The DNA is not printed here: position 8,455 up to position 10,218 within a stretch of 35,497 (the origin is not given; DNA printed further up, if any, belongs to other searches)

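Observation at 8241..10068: Minimal YcaO locus: TrmB-like regulator, an unannotated Ser-rich 43-aa ORF with an internal repeat, an intercistronic hairpin, and a stand-alone YcaO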

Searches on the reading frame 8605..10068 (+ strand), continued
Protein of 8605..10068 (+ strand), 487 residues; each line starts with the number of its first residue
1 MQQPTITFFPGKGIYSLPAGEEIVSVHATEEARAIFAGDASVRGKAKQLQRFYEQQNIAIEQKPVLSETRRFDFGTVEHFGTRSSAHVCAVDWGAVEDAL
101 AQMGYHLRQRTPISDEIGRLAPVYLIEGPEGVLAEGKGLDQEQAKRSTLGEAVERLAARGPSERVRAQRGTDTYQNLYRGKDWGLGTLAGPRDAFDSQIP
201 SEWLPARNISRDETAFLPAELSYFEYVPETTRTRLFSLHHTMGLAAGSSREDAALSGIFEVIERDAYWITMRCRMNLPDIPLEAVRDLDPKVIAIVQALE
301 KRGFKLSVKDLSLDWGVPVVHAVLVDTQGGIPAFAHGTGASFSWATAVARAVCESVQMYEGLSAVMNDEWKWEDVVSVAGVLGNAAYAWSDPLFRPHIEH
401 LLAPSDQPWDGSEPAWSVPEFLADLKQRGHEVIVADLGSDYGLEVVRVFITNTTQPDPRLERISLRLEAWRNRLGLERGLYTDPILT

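Call 26: search_protein_families(library=pfam, proteins=[L011:306-3086:+, L011:3088-4347:+, L011:6214-7800:+, L012:933-3119:+, L013:6358-7980:+, L013:8042-9298:+, L013:9317-10147:+, L014:6420-8006:+, L014:7984-8787:-, L021:4063-5574:+], max_evalue=0.01)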
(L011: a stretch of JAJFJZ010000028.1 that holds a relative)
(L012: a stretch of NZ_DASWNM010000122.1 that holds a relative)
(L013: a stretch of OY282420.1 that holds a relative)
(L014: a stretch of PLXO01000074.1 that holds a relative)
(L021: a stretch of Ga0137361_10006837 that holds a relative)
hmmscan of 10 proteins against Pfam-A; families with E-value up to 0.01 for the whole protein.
L011:306-3086:+ (926 aa): 0 families

L011:3088-4347:+ (419 aa): 1 family
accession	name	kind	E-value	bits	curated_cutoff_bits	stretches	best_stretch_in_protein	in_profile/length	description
PF02133.21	Transp_cyt_pur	-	8.4e-18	64.8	23.5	1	19-355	1-371/440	Permease for cytosine/purines, uracil, thiamine, allantoin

L011:6214-7800:+ (528 aa): 0 families

L012:933-3119:+ (728 aa): 6 families
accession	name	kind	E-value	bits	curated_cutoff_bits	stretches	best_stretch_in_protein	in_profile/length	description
PF01381.28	HTH_3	-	5.7e-08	33.1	23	1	15-60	3-48/55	Helix-turn-helix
PF13560.12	HTH_31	-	1.1e-06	29.3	27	1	9-60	2-54/64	Helix-turn-helix domain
PF20432.4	Xre-like-HTH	-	2.5e-05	24.9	25.8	0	13-42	15-44/63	Antitoxin Xre-like helix-turn-helix domain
PF14549.12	P22_Cro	-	9.3e-05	22.6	30.2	1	24-52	12-38/60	DNA-binding transcriptional regulator Cro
PF15943.11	YdaS_toxin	-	0.0043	17.3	30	0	25-58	12-45/65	Bacterial toxin YdaS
PF13384.12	HTH_23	-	0.0062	16.8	24.6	0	15-43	12-39/50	Homeodomain-like domain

L013:6358-7980:+ (540 aa): 1 family
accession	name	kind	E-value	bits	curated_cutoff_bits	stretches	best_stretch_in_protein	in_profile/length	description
PF00497.25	SBP_bac_3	-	6.9e-05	23.1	26.4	0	145-185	28-68/132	Bacterial extracellular solute-binding proteins, family 3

L013:8042-9298:+ (418 aa): 1 family
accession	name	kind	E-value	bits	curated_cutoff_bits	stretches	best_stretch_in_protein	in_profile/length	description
PF02133.21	Transp_cyt_pur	-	2.5e-12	46.8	23.5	1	28-362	7-376/440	Permease for cytosine/purines, uracil, thiamine, allantoin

L013:9317-10147:+ (276 aa): 1 family
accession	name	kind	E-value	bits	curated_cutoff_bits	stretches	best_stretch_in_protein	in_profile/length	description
PF08867.16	FRG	-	3.3e-17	63.6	25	1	40-137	2-89/94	FRG domain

L014:6420-8006:+ (528 aa): 0 families

L014:7984-8787:- (267 aa): 1 family
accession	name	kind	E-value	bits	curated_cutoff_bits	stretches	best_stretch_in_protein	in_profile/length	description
PF08867.16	FRG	-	1.3e-22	81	25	1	31-119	2-88/94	FRG domain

L021:4063-5574:+ (503 aa): 0 families

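Call 28: search_solved_structures(query=A1, max_evalue=0.01)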
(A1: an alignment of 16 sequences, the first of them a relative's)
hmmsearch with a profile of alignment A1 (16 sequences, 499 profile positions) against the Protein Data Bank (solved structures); distinct sequences matched with E-value up to 0.01: 6.
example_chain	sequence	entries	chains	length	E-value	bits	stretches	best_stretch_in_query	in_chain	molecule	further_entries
6pe3_A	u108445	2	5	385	5.2e-32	114.3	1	134-466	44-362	Uncharacterized protein MJ1094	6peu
7u58_A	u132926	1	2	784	1.7e-22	82.9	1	150-398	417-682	MusD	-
4bs9_A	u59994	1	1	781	4e-22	81.7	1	150-465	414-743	TRUD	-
4v1t_A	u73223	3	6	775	1.5e-21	79.8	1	150-466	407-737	LYND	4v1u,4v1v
6ci7_A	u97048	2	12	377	5e-20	74.8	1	214-377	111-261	YcaO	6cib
4q84_A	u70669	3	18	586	1.1e-12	50.6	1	252-390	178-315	Ribosomal protein S12 methylthiotransferase accessory factor YcaO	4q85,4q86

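Call 37: predict_structure(alignment_id=A1)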
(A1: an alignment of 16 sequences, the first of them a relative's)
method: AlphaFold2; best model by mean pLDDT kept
length: 487 residues; sequences in the alignment: 16
mean_pLDDT: 88.7   pTM: 0.91
mean pLDDT of the five models: 88.7, 87.3, 85.6, 84.8, 83.8
residues with pLDDT >= 90: 315; 70-90: 125; 50-70: 39; < 50: 8
segments of 3 or more residues with pLDDT < 50: 484-487
pLDDT, mean of each block of 10 residues (from residue 1): 81 90 92 90 90 86 67 91 90 96 96 94 95 95 97 92 88 93 86 88 95 93 88 83 93 97 92 91 96 98 97 96 95 94 97 96 81 63 70 88 94 90 95 93 94 70 77 75 46
secondary structure, 60 per line:
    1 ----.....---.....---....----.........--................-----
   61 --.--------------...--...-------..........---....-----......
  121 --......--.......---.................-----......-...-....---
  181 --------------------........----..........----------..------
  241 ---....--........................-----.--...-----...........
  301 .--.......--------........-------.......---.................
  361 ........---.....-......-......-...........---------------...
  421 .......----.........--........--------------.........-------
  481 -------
elements in order: E5-9 E13-17 E21-24 H29-37 H40-55 E78-80 E83-85 H93-102 E106-109 H115-120 E123-128 E131-137 H141-157 H163-168 E170-172 H174-177 E201-208 E213-218 H219-222 E244-247 H250-273 H290-301 E304-310 E319-326 E334-340 H344-368 H372-376 H378-383 H385-390 H392-402 H418-427 E432-440 E443-450 H465-473

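Call 40: fold_search(model_id=the predicted structure, library=pdb)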
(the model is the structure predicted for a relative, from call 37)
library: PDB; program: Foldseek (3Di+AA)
matches with E <= 10: 649; with E <= 0.001: 42
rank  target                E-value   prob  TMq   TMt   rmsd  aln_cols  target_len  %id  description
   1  4v1v_A                8.0e-21  1.00  0.63  0.42   5.8       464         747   22  Heterocyclase in complex with substrate and Cofactor (released 2015-01-14)
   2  4v1v_B                1.5e-20  1.00  0.64  0.43   5.4       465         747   21  Heterocyclase in complex with substrate and Cofactor (released 2015-01-14)
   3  4v1t_A                1.6e-20  1.00  0.64  0.43   5.3       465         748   22  Heterocyclase in complex with substrate and Cofactor (released 2015-01-14)
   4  4v1t_B                2.9e-19  1.00  0.62  0.42   5.5       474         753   22  Heterocyclase in complex with substrate and Cofactor (released 2015-01-14)
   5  4v1u_B                3.1e-19  1.00  0.62  0.42   5.4       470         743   21  Heterocyclase in complex with substrate and Cofactor (released 2015-01-14)
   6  4v1u_A                5.4e-19  1.00  0.61  0.41   4.2       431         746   23  Heterocyclase in complex with substrate and Cofactor (released 2015-01-14)
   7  6peu_D                6.0e-19  1.00  0.60  0.76   5.7       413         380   22  Structure of YcaO enzyme from Methanocaldococcus jannaschii in complex with peptide (released 2019-11-06)
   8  6peu_B                9.4e-19  1.00  0.59  0.73   5.9       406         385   22  Structure of YcaO enzyme from Methanocaldococcus jannaschii in complex with peptide (released 2019-11-06)
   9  6pe3                  1.2e-18  1.00  0.55  0.71   7.2       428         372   21  Structure of YcaO enzyme from Methanocaldococcus jannaschii in complex with ATP (released 2020-01-08)
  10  6peu_A                1.4e-18  1.00  0.59  0.73   5.8       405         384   23  Structure of YcaO enzyme from Methanocaldococcus jannaschii in complex with peptide (released 2019-11-06)
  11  7u58_B                1.5e-18  1.00  0.62  0.48   5.8       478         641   19  YcaO-mediated ATP-dependent peptidase activity in ribosomal peptide biosynthesis (released 2022-11-02)
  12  7u58_A                4.0e-18  1.00  0.60  0.46   6.2       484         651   18  YcaO-mediated ATP-dependent peptidase activity in ribosomal peptide biosynthesis (released 2022-11-02)
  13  6peu_C                5.9e-18  1.00  0.61  0.75   5.7       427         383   21  Structure of YcaO enzyme from Methanocaldococcus jannaschii in complex with peptide (released 2019-11-06)
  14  4q86_A                4.1e-17  1.00  0.50  0.42   7.4       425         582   18  YcaO with AMP Bound (released 2014-08-13)
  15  4q86_G                4.6e-17  1.00  0.51  0.44   7.1       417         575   18  YcaO with AMP Bound (released 2014-08-13)
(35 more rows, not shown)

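Call 56: search_solved_structures(query=L011:6214-7800:+, max_evalue=1)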
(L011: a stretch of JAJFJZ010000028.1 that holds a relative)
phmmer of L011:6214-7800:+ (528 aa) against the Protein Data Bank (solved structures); distinct sequences matched with E-value up to 1: 0.

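Call 58: search_protein_families(library=padloc, proteins=[window:8605-10068:+, L011:6214-7800:+, L011:306-3086:+, L014:7984-8787:-, L011:3088-4347:+], max_evalue=0.01)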
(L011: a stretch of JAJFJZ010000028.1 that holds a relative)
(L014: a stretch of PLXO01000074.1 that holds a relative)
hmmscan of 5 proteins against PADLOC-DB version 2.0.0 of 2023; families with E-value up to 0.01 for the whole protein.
window:8605-10068:+ (487 aa): 0 families

L011:6214-7800:+ (528 aa): 0 families

L011:306-3086:+ (926 aa): 0 families

L014:7984-8787:- (267 aa): 14 families
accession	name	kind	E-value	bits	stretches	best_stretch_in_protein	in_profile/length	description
PDLC04937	PDC-S15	-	1.6e-52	176.7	1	2-261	12-250/254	-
PDLC04938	PDC-S15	-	6.6e-34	115.6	1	16-254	50-265/276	-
PDLC04931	PDC-S15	-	2.9e-28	97.4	1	27-255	60-268/282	-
PDLC04934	PDC-S15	-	3.4e-27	93.6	1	21-205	49-218/416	-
PDLC04940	PDC-S15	-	1.2e-17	62.4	2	60-120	98-156/280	-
PDLC04935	PDC-S15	-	1.6e-15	55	1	26-132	133-238/535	-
PDLC04936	PDC-S15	-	4.2e-14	50.6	1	16-119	29-125/300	-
PDLC04933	PDC-S15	-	3.7e-12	44.3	1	17-120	15-111/286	-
PDLC04932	PDC-S15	-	4.6e-10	37.4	1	30-119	41-141/324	-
PDLC04929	PDC-S15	-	4e-09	34.8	1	31-119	31-124/308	-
PDLC04927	PDC-S15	-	1.9e-08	31.6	1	21-119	28-118/422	-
PDLC04926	PDC-S15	-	1.6e-07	28.7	1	25-118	27-119/300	-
PDLC04939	PDC-S15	-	2.7e-05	21.3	1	30-124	30-116/487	-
PDLC04930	PDC-S15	-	0.00083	16.5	1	93-120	88-115/380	-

L011:3088-4347:+ (419 aa): 0 families
